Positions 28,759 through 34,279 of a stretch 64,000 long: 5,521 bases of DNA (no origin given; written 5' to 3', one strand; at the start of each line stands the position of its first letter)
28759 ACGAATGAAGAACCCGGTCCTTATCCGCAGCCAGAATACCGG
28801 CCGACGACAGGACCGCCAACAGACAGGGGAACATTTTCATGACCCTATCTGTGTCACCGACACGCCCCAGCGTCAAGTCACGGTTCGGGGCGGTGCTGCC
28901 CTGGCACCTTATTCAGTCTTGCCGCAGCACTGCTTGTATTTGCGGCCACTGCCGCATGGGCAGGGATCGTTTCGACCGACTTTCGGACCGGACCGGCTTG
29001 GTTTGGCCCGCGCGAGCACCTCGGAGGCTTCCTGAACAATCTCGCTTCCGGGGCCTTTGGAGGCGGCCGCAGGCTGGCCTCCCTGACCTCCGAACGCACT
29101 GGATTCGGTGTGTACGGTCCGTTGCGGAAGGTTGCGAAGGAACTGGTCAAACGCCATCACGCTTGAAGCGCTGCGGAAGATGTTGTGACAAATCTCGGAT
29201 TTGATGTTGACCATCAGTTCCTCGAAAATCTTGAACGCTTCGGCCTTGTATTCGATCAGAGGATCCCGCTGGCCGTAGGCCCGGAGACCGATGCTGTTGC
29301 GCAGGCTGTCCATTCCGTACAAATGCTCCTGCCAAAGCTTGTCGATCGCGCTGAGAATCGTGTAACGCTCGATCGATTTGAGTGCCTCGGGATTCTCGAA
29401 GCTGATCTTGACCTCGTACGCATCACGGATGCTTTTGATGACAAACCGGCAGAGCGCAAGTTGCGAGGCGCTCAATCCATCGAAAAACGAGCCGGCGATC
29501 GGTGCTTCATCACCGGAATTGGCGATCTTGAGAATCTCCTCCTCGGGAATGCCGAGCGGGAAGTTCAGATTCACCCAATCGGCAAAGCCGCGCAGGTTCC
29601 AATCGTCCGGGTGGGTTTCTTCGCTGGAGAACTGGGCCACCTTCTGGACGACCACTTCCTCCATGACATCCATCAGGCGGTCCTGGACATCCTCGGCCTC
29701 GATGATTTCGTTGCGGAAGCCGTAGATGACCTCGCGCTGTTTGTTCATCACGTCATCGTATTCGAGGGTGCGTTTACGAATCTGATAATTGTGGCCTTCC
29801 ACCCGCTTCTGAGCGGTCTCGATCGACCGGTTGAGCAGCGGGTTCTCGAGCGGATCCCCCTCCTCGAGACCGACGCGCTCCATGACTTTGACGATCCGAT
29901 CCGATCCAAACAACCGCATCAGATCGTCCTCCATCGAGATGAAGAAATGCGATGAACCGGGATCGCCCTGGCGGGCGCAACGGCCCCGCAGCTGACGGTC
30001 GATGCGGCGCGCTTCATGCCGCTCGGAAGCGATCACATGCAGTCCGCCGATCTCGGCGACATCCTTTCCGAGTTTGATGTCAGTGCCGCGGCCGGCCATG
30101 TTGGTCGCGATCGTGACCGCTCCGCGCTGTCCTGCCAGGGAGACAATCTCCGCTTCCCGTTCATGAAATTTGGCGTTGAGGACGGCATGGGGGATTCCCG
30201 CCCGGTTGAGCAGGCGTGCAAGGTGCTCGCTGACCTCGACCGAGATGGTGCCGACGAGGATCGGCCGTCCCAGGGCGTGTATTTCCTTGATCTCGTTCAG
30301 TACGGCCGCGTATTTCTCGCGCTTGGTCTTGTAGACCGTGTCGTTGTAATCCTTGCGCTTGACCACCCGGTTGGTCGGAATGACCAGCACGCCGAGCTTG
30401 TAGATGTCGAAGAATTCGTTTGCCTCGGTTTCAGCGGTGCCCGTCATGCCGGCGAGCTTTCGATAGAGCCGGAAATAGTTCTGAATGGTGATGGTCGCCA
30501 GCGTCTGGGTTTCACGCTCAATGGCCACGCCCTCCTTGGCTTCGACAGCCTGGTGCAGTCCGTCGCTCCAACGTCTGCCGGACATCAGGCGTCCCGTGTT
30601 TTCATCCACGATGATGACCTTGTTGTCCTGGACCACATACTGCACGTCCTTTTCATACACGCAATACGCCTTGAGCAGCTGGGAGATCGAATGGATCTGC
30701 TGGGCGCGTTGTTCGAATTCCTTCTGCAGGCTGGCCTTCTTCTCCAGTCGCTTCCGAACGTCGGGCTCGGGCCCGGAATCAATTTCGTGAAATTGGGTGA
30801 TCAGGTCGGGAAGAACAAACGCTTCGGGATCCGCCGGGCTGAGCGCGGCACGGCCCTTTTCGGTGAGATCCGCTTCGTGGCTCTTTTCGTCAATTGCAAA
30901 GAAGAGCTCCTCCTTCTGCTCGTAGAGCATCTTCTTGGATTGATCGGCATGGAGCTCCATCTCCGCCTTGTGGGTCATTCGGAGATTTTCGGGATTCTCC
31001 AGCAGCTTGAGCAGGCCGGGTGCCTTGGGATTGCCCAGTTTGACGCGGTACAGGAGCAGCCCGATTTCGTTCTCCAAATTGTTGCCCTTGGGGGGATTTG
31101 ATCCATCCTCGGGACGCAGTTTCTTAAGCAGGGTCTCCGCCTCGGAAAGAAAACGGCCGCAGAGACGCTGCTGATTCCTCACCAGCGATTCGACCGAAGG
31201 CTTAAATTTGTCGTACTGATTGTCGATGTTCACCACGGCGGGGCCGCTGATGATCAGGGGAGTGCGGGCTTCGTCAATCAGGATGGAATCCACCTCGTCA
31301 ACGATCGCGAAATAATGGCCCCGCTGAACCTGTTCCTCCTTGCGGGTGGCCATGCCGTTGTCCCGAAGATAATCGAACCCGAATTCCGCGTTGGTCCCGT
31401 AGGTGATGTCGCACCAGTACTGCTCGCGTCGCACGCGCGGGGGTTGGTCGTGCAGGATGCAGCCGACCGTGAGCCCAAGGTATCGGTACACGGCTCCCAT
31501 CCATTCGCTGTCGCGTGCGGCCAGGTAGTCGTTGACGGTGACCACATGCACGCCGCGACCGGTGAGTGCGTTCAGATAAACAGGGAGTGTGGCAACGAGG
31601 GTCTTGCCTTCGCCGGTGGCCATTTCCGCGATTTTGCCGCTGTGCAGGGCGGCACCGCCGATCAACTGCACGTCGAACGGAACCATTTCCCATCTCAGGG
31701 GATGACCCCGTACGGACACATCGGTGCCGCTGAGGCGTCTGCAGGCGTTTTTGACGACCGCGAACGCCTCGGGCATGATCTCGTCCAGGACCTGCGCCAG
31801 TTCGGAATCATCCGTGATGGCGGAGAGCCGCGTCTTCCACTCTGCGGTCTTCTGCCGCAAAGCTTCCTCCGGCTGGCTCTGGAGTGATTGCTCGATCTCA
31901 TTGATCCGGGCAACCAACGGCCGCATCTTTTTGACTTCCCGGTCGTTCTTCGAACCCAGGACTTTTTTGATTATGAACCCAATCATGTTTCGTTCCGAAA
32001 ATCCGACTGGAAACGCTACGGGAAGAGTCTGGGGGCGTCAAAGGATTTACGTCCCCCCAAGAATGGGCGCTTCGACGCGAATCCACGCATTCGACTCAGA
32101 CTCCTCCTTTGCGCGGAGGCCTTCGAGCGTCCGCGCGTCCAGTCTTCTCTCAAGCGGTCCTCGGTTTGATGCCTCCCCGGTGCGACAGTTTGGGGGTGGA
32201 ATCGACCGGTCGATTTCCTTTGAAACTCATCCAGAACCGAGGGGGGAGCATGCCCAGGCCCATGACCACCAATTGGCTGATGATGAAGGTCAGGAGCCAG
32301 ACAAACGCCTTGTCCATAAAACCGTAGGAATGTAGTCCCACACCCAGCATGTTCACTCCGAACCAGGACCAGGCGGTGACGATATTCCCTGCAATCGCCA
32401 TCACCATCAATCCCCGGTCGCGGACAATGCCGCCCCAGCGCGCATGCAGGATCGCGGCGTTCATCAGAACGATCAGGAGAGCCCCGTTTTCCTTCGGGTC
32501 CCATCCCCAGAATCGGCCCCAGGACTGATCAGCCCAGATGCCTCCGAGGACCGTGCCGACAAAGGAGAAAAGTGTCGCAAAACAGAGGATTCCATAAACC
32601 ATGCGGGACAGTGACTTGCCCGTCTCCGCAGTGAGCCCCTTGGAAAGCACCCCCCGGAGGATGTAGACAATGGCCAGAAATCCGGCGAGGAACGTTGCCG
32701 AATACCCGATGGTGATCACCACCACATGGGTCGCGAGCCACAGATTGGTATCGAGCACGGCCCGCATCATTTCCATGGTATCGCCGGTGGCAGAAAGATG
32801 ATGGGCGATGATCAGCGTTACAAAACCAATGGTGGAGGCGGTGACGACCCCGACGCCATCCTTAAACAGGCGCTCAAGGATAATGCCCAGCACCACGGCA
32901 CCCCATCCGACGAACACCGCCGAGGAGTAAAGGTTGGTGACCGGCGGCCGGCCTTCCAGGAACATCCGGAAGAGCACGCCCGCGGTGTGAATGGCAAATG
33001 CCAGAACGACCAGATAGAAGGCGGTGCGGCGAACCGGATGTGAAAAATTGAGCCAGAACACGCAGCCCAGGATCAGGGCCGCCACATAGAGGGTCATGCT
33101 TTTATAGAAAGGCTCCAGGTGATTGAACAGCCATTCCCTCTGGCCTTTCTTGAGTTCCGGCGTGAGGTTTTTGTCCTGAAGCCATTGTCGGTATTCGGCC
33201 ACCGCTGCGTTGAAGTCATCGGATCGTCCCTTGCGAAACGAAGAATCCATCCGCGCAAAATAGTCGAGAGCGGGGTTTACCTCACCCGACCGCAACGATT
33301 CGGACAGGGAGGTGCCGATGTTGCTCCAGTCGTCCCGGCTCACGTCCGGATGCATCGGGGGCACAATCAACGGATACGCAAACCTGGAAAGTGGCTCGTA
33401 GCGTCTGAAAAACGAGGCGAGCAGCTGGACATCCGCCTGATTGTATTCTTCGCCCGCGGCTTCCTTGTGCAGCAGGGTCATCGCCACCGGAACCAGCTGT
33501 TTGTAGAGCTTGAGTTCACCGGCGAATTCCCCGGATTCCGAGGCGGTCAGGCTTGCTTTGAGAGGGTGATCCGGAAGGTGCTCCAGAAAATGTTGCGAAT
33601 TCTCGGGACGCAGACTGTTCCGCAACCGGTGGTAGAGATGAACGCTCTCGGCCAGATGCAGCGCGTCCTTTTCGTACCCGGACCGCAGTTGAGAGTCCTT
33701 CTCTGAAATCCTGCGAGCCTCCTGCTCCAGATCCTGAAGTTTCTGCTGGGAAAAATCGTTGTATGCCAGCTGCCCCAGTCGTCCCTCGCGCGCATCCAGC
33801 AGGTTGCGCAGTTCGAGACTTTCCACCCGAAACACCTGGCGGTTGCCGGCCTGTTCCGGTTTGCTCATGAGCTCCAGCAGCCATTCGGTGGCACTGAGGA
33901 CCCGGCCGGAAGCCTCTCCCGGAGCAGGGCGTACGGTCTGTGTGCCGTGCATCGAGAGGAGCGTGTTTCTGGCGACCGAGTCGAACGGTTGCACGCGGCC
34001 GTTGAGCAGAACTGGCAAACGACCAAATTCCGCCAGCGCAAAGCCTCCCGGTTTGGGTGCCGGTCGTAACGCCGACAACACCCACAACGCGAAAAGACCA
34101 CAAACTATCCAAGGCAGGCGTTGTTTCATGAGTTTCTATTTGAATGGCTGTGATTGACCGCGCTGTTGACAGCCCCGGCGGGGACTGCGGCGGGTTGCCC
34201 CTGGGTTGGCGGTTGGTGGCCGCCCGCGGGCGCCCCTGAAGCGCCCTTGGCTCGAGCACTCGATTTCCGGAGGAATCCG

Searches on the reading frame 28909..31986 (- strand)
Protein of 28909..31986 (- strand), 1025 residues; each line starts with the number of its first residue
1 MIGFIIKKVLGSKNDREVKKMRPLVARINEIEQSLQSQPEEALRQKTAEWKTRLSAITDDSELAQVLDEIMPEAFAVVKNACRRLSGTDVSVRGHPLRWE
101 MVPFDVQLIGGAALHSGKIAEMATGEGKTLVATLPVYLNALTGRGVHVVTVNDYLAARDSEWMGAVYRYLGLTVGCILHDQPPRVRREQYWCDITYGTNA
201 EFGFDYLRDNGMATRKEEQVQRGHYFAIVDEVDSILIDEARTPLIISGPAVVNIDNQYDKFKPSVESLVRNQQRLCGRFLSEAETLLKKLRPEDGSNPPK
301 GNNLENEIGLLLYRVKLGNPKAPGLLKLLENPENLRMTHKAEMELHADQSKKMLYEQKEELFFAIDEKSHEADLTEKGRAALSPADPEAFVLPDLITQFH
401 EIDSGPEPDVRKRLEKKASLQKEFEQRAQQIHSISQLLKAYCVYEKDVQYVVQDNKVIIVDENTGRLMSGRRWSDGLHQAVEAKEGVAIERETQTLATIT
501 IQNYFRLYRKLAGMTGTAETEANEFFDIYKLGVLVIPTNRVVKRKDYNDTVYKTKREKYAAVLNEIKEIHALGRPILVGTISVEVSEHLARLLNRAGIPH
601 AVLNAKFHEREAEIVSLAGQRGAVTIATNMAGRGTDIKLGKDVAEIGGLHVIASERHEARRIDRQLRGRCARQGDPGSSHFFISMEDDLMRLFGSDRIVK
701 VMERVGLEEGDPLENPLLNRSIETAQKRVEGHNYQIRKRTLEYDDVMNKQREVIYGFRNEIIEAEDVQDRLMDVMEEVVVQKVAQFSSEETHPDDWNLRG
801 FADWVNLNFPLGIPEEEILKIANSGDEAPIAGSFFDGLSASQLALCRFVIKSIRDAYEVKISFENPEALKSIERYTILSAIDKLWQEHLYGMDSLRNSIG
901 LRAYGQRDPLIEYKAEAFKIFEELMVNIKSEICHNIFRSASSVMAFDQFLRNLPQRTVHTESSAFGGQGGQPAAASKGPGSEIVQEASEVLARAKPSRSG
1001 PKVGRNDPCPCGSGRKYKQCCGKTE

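Call 17: search_protein_families(library=pfam, proteins=[window:28909-31986:-], max_evalue=0.001)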
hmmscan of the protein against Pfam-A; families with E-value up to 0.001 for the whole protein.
window:28909-31986:- (1025 aa): 6 families
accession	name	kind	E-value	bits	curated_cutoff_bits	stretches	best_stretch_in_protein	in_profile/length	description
PF07517.20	SecA_DEAD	-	9.1e-120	399.7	24.6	1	7-525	2-289/290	SecA DEAD-like domain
PF21090.3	P-loop_SecA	-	1.3e-76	257.2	27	2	542-643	2-103/205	SecA P-loop domain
PF07516.18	SecA_SW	-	2.7e-63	214.1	26.7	1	712-938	1-198/200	SecA Wing and Scaffold domain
PF01043.26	SecA_PP_bind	-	1.3e-27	97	23.5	1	350-482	9-110/110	SecA preprotein cross-linking domain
PF02810.21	SEC-C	-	1.3e-09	38.2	20.4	1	1005-1023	1-19/19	SEC-C motif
PF00270.35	DEAD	-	6.8e-05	23.1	26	1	119-237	18-131/167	DEAD/DEAH box helicase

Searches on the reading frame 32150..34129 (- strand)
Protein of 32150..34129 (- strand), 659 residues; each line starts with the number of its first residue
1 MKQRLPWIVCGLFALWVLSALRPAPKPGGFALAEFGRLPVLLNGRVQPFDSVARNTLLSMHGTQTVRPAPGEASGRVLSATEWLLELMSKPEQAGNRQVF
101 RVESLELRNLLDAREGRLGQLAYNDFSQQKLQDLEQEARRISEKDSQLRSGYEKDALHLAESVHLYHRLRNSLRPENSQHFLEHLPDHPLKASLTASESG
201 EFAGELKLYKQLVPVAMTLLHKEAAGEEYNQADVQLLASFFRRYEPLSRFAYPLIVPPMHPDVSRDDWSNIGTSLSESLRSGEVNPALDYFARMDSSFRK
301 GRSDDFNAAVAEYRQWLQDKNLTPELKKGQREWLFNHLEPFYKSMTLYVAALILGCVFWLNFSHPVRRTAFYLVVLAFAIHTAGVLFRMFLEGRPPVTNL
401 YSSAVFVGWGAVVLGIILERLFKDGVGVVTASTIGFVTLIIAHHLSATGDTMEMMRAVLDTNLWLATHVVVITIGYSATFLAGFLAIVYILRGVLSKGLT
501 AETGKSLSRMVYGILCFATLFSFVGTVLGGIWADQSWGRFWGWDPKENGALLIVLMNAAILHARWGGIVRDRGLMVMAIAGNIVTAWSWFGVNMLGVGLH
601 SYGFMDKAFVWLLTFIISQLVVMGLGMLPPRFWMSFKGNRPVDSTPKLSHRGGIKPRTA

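Call 17: search_protein_families(library=pfam, proteins=[window:32150-34129:-], max_evalue=0.001)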
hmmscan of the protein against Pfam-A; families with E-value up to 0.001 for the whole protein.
window:32150-34129:- (659 aa): 1 family
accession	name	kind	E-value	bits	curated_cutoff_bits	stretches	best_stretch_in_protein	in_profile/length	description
PF01578.25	Cytochrom_C_asm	-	5e-24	85.6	29.9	1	398-600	2-212/212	Cytochrome C assembly protein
